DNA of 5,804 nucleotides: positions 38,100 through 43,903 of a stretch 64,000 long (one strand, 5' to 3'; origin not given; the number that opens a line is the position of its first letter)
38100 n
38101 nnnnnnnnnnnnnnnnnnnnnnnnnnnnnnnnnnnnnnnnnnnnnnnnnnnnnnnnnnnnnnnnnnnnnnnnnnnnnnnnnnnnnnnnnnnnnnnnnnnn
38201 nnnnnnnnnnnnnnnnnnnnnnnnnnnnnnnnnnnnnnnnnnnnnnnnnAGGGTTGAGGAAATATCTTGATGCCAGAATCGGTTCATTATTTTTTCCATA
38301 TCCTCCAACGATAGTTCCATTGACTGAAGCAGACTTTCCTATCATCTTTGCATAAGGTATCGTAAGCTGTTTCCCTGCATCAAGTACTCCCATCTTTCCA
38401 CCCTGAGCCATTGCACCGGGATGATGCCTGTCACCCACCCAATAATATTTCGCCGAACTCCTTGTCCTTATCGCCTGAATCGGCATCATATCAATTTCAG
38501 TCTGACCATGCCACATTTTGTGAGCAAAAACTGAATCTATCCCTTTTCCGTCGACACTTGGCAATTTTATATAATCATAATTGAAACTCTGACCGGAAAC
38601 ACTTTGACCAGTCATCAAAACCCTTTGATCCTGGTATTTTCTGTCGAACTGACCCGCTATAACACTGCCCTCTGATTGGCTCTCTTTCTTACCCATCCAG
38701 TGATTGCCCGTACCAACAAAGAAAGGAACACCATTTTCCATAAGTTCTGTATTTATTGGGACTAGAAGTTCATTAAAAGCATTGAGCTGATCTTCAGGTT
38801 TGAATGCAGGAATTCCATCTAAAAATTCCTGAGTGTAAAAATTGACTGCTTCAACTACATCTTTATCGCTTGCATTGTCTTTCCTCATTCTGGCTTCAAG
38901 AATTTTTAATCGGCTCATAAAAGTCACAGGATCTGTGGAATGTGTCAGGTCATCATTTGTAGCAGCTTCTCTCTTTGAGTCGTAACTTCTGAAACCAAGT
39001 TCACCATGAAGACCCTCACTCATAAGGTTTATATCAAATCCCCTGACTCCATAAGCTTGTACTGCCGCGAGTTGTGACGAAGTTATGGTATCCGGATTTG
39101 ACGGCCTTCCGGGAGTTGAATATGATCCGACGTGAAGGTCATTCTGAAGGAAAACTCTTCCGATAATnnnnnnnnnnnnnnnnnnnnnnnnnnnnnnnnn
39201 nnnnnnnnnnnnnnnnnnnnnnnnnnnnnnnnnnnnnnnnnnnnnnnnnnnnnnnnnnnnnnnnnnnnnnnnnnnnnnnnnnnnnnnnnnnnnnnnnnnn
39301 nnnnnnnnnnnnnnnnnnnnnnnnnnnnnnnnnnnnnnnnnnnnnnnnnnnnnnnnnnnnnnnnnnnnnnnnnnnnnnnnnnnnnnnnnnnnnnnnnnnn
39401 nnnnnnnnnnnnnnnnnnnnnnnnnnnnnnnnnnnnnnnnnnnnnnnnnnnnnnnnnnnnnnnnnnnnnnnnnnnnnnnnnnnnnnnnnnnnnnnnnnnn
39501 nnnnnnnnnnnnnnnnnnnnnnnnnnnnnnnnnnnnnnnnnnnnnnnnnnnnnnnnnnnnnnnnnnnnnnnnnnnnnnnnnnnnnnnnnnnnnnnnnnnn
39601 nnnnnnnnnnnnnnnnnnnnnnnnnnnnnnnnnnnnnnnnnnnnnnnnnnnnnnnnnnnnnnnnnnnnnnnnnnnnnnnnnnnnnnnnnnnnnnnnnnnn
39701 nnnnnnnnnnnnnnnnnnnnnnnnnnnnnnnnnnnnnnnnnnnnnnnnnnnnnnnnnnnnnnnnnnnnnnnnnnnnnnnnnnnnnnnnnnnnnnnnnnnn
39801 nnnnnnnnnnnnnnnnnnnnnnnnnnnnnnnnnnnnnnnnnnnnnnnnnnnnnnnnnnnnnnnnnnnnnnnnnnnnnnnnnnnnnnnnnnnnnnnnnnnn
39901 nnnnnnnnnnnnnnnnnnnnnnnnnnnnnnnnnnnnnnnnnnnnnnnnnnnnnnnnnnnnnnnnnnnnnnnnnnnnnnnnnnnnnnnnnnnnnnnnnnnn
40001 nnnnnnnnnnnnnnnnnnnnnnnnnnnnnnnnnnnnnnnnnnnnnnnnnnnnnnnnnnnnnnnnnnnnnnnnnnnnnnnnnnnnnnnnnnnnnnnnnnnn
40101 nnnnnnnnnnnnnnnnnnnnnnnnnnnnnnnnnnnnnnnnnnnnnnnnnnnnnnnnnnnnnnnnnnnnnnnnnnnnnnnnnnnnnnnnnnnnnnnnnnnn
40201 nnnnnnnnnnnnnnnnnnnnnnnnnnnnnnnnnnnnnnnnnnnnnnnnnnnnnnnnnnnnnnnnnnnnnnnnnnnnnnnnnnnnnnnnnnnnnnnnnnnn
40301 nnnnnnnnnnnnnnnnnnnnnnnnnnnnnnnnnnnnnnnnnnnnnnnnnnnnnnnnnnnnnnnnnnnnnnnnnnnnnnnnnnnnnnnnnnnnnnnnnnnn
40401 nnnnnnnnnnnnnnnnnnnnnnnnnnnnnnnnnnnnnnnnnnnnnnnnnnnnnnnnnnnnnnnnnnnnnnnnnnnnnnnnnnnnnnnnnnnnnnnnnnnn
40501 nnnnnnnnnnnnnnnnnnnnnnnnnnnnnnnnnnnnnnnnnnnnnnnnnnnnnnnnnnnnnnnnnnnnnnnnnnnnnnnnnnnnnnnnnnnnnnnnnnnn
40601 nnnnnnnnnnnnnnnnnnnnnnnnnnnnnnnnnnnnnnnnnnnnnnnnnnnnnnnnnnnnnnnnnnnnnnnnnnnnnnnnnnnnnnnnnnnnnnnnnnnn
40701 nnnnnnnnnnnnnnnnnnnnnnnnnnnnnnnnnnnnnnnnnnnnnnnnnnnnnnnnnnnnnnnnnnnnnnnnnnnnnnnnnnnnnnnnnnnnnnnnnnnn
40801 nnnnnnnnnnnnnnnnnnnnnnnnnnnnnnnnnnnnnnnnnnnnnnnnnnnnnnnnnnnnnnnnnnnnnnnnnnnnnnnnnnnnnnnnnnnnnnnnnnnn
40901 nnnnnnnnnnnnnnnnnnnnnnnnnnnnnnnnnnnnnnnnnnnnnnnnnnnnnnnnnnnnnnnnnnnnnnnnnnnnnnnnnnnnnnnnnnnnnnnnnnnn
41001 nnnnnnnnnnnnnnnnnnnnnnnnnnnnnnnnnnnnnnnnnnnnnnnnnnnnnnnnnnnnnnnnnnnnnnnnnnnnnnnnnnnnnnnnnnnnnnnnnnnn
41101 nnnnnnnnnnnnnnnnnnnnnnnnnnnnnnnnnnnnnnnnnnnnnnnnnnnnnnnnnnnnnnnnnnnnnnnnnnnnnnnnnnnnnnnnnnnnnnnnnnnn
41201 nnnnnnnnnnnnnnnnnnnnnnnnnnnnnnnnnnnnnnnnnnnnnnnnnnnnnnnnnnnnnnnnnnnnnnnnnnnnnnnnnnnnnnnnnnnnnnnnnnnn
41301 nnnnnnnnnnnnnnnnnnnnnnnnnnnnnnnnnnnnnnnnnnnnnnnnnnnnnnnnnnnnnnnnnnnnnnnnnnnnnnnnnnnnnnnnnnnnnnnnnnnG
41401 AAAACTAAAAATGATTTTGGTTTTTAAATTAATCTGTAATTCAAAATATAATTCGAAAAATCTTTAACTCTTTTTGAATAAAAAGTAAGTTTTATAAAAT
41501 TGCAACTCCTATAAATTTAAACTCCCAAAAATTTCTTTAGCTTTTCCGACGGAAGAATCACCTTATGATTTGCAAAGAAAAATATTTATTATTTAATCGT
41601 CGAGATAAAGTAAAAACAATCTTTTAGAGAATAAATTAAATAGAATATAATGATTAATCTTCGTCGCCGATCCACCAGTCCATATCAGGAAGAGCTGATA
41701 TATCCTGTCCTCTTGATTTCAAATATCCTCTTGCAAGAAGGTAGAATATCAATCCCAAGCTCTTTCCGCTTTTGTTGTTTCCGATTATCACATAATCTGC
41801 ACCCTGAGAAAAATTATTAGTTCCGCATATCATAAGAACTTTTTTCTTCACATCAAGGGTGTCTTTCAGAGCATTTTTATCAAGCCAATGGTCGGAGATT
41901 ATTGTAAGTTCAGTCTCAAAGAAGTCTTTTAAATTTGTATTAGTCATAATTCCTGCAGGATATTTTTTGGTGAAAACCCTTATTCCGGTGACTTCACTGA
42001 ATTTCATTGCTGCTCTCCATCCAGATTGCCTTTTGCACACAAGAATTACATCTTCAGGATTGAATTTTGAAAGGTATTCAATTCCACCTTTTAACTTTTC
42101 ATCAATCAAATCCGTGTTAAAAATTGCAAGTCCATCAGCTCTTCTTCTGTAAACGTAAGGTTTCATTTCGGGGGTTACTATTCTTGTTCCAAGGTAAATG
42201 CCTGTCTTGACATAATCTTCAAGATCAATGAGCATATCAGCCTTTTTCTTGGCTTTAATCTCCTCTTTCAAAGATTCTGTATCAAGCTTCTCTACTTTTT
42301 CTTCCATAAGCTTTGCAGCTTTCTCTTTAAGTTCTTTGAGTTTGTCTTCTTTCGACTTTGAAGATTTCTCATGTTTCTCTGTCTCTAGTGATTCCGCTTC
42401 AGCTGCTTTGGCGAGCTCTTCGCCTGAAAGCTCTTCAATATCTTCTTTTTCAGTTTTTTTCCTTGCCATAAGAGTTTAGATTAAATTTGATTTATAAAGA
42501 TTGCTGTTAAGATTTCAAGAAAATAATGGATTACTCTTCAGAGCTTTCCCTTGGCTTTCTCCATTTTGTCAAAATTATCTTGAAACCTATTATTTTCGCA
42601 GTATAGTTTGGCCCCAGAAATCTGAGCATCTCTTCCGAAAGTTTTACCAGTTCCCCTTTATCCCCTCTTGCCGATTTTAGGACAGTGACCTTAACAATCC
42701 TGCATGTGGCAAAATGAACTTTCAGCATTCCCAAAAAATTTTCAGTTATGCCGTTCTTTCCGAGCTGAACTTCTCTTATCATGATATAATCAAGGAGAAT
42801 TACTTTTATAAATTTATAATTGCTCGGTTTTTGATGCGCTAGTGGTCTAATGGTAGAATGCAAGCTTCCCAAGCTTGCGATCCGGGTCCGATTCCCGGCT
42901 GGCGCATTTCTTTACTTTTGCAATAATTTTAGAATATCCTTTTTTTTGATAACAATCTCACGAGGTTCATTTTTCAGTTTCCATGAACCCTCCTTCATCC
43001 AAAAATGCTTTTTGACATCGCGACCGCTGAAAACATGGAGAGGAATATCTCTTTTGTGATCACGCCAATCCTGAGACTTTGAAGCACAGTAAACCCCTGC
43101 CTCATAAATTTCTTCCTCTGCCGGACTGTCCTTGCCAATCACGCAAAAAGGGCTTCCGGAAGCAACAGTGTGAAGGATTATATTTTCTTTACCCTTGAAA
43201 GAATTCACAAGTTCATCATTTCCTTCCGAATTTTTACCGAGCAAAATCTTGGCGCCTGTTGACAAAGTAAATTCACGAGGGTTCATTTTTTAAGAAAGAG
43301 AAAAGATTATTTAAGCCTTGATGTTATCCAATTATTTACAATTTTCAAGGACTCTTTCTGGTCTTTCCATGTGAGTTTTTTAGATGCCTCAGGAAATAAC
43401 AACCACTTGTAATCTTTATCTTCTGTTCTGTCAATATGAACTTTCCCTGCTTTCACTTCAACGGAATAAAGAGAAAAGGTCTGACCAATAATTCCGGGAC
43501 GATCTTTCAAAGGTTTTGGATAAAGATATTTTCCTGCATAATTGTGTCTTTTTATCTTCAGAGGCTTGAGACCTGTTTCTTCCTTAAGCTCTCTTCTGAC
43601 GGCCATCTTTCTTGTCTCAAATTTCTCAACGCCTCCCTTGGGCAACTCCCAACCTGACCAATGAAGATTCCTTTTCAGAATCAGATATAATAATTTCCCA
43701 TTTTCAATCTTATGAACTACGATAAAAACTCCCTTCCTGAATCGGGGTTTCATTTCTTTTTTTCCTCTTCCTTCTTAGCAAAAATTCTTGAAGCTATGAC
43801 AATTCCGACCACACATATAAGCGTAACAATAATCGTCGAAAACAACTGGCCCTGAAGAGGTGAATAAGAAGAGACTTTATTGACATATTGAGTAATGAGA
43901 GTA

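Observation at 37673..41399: Stand-alone LigD 3'-phosphoesterase facing a 1115-aa uncharacterised protein with nuclease-like motifs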

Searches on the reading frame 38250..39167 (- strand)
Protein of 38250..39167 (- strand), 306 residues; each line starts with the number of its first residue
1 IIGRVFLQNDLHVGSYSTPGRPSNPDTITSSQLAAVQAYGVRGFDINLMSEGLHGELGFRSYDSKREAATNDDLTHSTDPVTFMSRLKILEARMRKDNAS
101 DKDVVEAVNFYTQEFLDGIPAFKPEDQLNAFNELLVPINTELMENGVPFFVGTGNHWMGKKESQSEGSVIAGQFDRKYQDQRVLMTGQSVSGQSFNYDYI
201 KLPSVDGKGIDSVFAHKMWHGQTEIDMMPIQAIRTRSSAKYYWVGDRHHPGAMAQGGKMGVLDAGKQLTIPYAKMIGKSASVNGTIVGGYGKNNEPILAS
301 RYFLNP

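Call 101: search_solved_structures(query=A5, max_evalue=10, show_alignments=3)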
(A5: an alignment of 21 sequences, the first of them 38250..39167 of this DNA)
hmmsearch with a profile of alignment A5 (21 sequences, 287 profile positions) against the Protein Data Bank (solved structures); distinct sequences matched with E-value up to 10: 3.
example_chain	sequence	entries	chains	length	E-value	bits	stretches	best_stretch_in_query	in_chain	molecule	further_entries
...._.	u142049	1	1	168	0.62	12.6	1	62-128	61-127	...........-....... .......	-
6cjz_A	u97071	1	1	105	0.87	12.1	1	220-249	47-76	Amoebiasin-1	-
5swk_C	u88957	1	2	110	0.95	12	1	220-249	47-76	De novo protein based on the inhibitor Amoebiasin-1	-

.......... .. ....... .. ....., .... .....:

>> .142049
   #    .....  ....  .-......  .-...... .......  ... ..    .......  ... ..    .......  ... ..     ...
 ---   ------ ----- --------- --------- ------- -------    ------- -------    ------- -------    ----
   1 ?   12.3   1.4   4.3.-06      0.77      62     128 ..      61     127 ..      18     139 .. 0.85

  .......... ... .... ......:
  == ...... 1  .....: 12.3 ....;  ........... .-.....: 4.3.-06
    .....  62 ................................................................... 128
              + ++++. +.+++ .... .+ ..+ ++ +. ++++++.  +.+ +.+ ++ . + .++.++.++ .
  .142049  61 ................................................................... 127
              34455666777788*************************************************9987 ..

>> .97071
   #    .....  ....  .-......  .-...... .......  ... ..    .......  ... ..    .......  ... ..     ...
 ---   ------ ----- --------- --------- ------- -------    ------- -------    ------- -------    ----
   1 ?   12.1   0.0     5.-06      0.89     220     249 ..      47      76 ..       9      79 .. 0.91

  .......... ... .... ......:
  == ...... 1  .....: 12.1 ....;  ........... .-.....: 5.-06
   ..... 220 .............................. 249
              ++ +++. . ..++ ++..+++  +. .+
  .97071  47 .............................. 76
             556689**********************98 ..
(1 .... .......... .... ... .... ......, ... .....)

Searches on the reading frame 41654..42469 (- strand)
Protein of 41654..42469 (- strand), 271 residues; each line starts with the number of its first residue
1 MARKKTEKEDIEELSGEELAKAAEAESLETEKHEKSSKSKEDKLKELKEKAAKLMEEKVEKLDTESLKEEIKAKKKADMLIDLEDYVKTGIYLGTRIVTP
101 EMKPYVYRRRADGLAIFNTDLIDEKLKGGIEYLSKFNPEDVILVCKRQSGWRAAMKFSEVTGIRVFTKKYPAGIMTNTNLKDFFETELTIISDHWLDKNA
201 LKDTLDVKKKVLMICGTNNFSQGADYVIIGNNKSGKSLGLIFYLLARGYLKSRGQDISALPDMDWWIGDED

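Call 3: search_protein_families(library=pfam, proteins=[window:41654-42469:-], max_evalue=0.01)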
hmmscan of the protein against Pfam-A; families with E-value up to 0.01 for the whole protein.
window:41654-42469:- (271 aa): 1 family
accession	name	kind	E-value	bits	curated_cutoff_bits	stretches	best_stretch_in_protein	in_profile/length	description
PF00318.25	Ribosomal_S2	-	4.4e-09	36.4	26.1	2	188-249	152-213/216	Ribosomal protein S2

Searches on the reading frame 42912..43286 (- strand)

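Call 3: search_protein_families(library=pfam, proteins=[window:42912-43286:-], max_evalue=0.01)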
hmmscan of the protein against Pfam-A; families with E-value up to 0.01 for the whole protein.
window:42912-43286:- (124 aa): 2 families
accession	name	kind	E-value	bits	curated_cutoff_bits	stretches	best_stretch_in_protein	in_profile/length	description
PF05670.18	NFACT-R_1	-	1.7e-09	38.6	29.8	1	6-105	5-111/112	NFACT protein RNA binding domain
PF18297.6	NFACT-R_2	-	0.00044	20.8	26.9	1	4-76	2-72/104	NFACT protein RNA binding domain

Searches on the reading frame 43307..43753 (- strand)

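Call 3: search_protein_families(library=pfam, proteins=[window:43307-43753:-], max_evalue=0.01)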
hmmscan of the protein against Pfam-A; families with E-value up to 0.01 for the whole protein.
window:43307-43753:- (148 aa): 1 family
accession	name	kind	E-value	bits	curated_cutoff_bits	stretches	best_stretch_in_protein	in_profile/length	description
PF00293.34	NUDIX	-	1e-16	61.6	21.1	1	6-134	3-129/134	NUDIX domain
